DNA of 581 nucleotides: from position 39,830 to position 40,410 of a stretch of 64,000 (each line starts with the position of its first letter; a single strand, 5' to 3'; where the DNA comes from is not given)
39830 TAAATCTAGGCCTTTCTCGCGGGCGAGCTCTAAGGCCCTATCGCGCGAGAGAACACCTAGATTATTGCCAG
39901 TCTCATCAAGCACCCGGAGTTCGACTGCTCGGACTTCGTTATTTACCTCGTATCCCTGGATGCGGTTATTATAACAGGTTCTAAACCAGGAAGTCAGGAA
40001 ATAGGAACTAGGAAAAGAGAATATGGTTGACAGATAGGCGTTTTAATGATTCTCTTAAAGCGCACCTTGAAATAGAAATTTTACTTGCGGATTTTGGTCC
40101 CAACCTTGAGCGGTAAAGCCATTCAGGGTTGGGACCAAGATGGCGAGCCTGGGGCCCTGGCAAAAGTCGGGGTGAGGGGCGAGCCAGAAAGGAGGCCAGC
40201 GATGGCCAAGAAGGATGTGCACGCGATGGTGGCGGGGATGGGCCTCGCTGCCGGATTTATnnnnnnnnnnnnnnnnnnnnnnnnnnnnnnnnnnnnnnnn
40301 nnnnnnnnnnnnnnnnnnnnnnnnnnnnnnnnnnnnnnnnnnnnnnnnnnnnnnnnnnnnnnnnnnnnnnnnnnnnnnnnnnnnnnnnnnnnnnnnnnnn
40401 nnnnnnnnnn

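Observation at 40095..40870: GC-rich cassette 3, bounded on the left by a 10-bp-stem hairpin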

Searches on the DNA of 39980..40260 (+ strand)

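Call 53: search_rna_families(source=window, start=39980, end=40260, threshold=evalue, max_evalue=10, show_alignments=2)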
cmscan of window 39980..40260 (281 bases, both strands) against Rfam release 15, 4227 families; matches with E-value up to 10: 6.
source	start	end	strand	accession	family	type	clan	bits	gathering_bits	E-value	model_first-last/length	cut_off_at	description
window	39993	40139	+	RF02363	Yfr11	Gene; sRNA;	-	20.8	44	0.41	1-144/144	no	Cyanobacterial functional RNA 11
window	40083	40148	+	RF03888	mir-3160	Gene; miRNA;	-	20.5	80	0.44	1-83/83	no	mir-3160 microRNA precursor family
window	40081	40150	+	RF03249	mir-2114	Gene; miRNA;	-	17.5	94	0.56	1-84/84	no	mir-2114 microRNA precursor family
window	40091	40142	+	RF03915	MIR5286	Gene; miRNA;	-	17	93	0.56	6-63/78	no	MIR5286 microRNA precursor family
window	40053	40147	-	RF00063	SscA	Gene;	-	14.6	60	7.7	1-96/96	no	SscA RNA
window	40171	40226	+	RF02267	Vax2os1_2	Gene; lncRNA;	-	3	55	7.2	400-466/466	no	Vax2os1 conserved region 2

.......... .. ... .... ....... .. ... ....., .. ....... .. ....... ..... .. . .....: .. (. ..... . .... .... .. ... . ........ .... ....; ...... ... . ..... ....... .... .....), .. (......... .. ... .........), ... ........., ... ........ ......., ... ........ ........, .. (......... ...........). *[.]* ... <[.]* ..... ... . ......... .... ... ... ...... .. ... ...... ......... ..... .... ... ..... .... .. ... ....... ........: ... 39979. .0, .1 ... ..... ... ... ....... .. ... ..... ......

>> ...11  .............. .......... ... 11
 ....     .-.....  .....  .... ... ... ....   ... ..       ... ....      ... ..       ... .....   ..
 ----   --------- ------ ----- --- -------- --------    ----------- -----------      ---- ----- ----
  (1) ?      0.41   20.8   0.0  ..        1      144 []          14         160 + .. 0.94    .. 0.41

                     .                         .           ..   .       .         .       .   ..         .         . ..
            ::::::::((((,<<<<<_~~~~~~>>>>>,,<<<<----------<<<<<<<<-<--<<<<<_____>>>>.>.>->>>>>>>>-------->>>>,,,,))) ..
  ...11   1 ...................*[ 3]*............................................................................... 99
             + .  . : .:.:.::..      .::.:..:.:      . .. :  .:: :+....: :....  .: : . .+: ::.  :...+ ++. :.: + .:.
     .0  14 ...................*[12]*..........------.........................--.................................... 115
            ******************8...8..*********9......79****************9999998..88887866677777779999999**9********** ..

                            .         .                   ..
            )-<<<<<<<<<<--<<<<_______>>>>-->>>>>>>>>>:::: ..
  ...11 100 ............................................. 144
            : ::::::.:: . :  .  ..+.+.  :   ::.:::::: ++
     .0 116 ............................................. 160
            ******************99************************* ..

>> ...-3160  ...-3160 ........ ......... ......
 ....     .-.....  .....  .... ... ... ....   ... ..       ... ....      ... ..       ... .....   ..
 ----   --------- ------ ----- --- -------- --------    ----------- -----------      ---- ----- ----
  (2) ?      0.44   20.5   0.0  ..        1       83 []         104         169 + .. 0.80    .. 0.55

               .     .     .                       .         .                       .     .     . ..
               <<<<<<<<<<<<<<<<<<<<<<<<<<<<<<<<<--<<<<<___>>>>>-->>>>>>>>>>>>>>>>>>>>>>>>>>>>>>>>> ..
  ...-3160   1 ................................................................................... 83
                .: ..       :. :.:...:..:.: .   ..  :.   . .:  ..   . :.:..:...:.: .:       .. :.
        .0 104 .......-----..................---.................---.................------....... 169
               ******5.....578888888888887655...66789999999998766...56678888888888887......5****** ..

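Call 60: build_rna_model(alignment_id=A6, structure=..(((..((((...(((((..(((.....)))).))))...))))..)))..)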
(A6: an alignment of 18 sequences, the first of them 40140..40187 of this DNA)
Model R1 built from alignment A6 (18 sequences, 52 columns); structure: as given.
model positions 48; base pairs 15; branch points 0; effective number of sequences 18; information 1.088 bits per position. Calibrated on 0.2 Mb of random sequence (short: E-values are rough).
structure used (alignment columns):
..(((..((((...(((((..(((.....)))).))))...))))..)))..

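Call 61: search_with_rna_model(model_id=R1, source=window, filters=off, max_evalue=10, show_alignments=4)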
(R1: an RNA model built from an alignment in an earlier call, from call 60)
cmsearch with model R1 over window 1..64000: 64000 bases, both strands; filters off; matches with E-value up to 10: 43.
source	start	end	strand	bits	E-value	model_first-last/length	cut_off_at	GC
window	40140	40187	+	61.2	6.2e-18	1-48/48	no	0.71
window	39352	39391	+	16.5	0.0086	1-48/48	no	0.65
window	46949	46988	+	16.5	0.0086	1-48/48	no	0.65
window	8117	8140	+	11.4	0.43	1-48/48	no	0.5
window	54536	54548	-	10.2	1.1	1-48/48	no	0.54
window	53584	53619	+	10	1.3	1-48/48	no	0.56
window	23886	23911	-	9.9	1.4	1-48/48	no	0.46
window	21997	22017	+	9.7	1.6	1-48/48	no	0.57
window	4905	4920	+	9.7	1.7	1-48/48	no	0.62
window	24820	24846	+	9.5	1.9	1-48/48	no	0.78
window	63176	63198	+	9.4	2.1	1-48/48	no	0.61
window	39352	39391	-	9.4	2.1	1-48/48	no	0.65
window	46949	46988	-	9.4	2.1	1-48/48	no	0.65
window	50746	50768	+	9.3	2.3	1-48/48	no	0.39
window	38450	38482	+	9.2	2.4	1-48/48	no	0.82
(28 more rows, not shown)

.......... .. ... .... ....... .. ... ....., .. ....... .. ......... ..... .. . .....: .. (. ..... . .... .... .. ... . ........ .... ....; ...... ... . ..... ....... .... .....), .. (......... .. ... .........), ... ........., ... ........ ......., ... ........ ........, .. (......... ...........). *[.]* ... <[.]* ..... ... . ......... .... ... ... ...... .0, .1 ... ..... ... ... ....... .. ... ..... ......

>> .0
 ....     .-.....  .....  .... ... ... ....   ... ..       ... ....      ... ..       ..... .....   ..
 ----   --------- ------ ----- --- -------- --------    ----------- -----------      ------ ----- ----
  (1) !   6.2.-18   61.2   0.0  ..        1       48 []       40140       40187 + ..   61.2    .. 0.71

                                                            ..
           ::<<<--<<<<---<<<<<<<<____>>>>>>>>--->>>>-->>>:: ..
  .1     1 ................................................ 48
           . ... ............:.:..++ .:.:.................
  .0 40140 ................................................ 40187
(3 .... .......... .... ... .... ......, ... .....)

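Call 63: search_with_rna_model(model_id=R1, sources=[window, L085, L086, L088, L089, L090, L091, L092, L093, L094, L095, L096, L097, L098, L099, L100, L101, L102, L103, L104, L105, L106, L107, L108, L109, L110, L111, L112, L113, L114, L115, L116, L117, L118, L119, L120, L121, L122, L123, L124, L125, L126, L127, L128, L129, L130, L131, L132, L133, L134, L135, L136, L137, L138, L139, L140, L141, L142, L143, L144, L145, L146, L147, L148, L149, L150, L151, L152, L153, L154, L155, L156, L157, L158, L159, L160, L161, L162, L163, L164, L165, L166, L167, L168], max_evalue=0.01, make_alignment=true)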
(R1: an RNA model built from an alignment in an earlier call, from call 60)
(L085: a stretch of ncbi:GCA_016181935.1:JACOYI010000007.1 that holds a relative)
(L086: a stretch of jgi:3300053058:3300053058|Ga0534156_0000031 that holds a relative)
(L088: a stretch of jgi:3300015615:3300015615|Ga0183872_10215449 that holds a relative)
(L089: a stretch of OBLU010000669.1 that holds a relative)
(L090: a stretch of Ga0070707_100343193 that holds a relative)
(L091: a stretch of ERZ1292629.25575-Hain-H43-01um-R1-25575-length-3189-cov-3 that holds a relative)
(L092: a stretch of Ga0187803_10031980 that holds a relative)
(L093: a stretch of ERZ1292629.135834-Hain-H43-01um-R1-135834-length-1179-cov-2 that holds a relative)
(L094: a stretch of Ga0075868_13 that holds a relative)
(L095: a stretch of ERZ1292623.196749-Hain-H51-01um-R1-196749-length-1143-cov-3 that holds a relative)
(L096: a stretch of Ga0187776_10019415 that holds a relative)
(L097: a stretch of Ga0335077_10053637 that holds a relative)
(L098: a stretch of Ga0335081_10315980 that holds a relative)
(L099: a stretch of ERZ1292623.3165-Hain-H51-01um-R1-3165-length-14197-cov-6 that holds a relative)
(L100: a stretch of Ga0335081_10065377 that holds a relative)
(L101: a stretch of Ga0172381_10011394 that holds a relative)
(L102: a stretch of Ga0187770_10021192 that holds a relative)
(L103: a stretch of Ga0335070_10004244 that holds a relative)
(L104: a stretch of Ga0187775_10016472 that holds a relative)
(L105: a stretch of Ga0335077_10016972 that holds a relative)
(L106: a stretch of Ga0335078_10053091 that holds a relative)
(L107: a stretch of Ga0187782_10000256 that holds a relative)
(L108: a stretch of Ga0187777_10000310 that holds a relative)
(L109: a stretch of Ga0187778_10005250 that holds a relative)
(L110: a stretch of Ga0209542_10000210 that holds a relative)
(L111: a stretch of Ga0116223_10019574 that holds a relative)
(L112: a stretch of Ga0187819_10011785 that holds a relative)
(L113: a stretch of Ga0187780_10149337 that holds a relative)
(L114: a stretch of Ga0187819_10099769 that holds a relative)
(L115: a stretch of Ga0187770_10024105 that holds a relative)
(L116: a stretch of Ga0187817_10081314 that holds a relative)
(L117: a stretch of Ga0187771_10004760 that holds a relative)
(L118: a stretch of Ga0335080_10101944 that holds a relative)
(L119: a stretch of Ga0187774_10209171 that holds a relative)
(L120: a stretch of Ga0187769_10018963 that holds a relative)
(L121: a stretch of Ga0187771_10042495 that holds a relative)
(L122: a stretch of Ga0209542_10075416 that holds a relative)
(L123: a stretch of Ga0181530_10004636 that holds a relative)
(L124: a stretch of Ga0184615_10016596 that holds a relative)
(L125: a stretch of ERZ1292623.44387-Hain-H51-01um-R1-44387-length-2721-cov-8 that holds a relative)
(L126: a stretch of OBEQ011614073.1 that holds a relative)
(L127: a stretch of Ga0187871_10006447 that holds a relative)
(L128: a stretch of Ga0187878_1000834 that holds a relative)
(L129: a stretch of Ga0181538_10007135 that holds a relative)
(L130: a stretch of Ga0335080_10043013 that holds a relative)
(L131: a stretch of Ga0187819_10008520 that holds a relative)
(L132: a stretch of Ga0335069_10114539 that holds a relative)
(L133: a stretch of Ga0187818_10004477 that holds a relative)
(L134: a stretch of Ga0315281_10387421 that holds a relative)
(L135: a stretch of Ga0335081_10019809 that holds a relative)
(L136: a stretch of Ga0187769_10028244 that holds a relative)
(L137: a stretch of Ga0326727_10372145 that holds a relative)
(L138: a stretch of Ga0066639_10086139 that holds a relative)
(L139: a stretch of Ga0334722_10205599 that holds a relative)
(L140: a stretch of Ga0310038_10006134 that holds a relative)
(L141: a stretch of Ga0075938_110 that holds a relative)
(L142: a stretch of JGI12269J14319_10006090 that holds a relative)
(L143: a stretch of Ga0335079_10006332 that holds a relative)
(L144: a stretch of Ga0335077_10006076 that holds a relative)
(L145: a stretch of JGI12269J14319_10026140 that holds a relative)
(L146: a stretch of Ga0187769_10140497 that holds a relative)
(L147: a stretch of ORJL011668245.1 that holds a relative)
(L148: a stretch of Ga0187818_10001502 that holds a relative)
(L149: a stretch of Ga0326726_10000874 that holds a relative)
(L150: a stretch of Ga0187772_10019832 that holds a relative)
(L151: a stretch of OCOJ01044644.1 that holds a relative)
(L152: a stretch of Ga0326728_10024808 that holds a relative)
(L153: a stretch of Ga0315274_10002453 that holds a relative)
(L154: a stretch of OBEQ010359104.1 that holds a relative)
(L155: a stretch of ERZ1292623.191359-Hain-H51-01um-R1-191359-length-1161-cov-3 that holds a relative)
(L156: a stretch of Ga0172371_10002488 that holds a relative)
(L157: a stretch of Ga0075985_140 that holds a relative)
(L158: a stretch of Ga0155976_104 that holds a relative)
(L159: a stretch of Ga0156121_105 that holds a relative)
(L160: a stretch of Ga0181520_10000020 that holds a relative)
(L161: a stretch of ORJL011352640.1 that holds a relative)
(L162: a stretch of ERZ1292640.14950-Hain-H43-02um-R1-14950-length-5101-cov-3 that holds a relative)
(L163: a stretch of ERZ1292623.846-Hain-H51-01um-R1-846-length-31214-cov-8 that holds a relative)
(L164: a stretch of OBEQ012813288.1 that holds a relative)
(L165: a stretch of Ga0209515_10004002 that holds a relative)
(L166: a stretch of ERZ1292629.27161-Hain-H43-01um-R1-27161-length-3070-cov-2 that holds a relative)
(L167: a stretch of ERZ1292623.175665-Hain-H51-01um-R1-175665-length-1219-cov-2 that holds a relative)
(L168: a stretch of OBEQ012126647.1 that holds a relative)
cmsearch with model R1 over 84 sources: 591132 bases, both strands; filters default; matches with E-value up to 0.01: 31.
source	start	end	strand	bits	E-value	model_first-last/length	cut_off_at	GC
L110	5929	5976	+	64.9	3.4e-18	1-48/48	no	0.71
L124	2835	2882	+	63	1.4e-17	1-48/48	no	0.65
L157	3995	4043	+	61.5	4.8e-17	1-48/48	no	0.61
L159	5919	5967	+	61.5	4.8e-17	1-48/48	no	0.61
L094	5929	5976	+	61.4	5.1e-17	1-48/48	no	0.62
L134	741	789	+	61.4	5.2e-17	1-48/48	no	0.57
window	40140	40187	+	61.2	5.7e-17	1-48/48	no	0.71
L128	5937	5984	+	60.3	1.2e-16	1-48/48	no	0.58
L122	550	597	+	60.1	1.4e-16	1-48/48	no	0.6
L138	480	528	+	57.7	9e-16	1-48/48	no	0.53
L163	5930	5977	+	57.5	1e-15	1-48/48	no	0.6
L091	2465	2513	+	57.3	1.2e-15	1-48/48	no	0.67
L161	5932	5980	+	57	1.5e-15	1-48/48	no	0.57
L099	5922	5969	+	56.2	2.8e-15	1-48/48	no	0.52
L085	5937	5983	+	52.6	4.9e-14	1-48/48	no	0.72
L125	1809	1856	+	51.5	1.1e-13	1-48/48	no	0.65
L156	5933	5983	+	50.9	1.7e-13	1-48/48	no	0.65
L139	8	56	+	50.1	3.4e-13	1-48/48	no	0.57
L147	5933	5980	+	49.9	4e-13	1-48/48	no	0.62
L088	5934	5982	+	44.7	2.2e-11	1-48/48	no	0.59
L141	5527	5578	+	44.1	3.6e-11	1-48/48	no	0.6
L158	2364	2415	+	44.1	3.6e-11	1-48/48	no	0.6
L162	2733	2786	+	40.7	5.1e-10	1-48/48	no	0.63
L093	60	105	+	32.5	3.1e-07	1-48/48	no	0.59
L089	1618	1662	+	30.6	1.3e-06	1-48/48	no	0.73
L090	289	337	+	29.1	4.2e-06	1-48/48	no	0.61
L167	237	289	+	28.4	7.4e-06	1-48/48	no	0.49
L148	4460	4516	+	25.7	5.7e-05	1-48/48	no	0.65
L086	5927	5987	+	24.2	0.00019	1-48/48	no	0.67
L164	70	122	+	22.7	0.00064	1-48/48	no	0.6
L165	5932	5984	+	22.7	0.00064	1-48/48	no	0.6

Alignment A7: 31 matches aligned to the model, 75 columns, each read 5' to 3' on its own strand. Consensus structure (alignment columns), stored with it:
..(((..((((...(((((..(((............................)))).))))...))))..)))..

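Call 79: search_with_rna_model(model_id=R1, sources=[L169, L170, L005, L006, L007, L008, L009, L010, L011, L012, L013, L014, L015, L016, L017, L018, L019, L020, L021, L022, L023, L024, L025, L026, L027, L028, L029, L030, L031, L032, L033, L034, L035, L036, L037, L038, L039, L040, L041, L042, L043, L044, L045, L046, L047, L048, L049, L050, L051, L052, L053, L054, L055, L056, L057, L058, L059, L060, L061, L062, L063, L064, L065, L066, L067, L068, L069, L070, L071, L072, L073, L074, L075, L076, L077, L078, L079, L080, L081, L082, L083, L084], max_evalue=0.1)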
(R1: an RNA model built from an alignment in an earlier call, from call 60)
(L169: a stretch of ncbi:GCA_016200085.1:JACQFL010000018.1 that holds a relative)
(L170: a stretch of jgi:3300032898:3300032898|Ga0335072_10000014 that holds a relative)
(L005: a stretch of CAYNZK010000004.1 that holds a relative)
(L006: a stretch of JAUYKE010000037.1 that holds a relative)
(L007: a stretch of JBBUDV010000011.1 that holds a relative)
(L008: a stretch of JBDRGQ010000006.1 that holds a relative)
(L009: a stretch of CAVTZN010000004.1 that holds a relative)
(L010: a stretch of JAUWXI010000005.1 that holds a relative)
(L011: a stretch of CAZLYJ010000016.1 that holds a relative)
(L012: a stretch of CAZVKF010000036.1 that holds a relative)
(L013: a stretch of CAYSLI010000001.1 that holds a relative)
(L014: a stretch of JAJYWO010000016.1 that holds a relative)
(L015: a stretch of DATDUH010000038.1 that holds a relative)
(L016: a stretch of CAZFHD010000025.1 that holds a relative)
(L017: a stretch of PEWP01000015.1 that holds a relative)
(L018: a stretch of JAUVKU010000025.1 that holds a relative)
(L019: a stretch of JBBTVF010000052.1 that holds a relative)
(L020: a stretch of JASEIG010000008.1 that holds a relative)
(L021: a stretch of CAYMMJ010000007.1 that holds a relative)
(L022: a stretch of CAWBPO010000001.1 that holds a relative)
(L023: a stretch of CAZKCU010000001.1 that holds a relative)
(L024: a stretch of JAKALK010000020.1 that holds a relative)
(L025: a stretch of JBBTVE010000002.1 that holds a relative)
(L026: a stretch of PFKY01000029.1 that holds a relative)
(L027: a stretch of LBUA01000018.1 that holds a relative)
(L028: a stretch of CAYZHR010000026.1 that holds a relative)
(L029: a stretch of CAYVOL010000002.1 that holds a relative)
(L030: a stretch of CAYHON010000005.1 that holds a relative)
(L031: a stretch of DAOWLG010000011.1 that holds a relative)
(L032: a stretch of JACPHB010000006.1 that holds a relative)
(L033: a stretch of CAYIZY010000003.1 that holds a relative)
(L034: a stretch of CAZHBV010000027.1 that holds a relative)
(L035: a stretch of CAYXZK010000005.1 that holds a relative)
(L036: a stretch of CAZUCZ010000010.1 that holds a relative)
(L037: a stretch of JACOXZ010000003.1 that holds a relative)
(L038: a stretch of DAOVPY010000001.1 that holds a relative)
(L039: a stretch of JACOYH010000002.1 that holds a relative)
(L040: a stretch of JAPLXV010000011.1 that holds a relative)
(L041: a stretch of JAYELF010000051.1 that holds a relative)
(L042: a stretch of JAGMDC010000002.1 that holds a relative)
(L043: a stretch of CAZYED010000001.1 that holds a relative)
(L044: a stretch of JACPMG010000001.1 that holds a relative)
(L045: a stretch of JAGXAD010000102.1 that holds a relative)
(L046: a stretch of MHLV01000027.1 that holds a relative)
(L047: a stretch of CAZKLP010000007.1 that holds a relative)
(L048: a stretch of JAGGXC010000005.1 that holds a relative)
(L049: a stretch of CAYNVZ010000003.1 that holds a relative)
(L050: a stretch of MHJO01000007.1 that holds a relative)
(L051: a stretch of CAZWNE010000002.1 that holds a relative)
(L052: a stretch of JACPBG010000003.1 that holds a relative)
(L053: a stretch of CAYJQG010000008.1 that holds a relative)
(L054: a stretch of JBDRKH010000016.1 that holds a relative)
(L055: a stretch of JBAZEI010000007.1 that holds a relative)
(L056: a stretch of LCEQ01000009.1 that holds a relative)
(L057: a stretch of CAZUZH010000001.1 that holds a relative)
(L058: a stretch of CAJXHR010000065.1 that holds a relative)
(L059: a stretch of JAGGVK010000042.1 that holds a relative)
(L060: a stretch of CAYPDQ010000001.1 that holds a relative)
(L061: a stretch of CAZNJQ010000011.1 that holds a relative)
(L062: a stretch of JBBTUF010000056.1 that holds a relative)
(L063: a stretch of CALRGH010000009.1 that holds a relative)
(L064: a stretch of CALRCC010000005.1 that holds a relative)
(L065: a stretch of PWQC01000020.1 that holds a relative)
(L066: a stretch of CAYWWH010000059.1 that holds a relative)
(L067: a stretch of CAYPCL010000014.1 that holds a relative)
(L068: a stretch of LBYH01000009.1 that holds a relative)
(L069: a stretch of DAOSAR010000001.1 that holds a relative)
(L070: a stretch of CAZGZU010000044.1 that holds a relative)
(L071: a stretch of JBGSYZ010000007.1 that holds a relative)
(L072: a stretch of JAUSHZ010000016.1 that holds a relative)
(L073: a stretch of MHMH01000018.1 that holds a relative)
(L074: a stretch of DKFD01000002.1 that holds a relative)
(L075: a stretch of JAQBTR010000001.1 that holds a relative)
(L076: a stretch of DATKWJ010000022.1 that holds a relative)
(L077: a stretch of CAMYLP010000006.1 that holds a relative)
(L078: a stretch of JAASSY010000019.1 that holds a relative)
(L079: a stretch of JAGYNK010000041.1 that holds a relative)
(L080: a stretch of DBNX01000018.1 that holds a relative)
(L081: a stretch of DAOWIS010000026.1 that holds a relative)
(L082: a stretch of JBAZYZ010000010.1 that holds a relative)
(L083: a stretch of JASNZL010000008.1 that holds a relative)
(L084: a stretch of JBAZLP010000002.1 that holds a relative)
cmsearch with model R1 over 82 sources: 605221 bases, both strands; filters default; matches with E-value up to 0.1: 0.
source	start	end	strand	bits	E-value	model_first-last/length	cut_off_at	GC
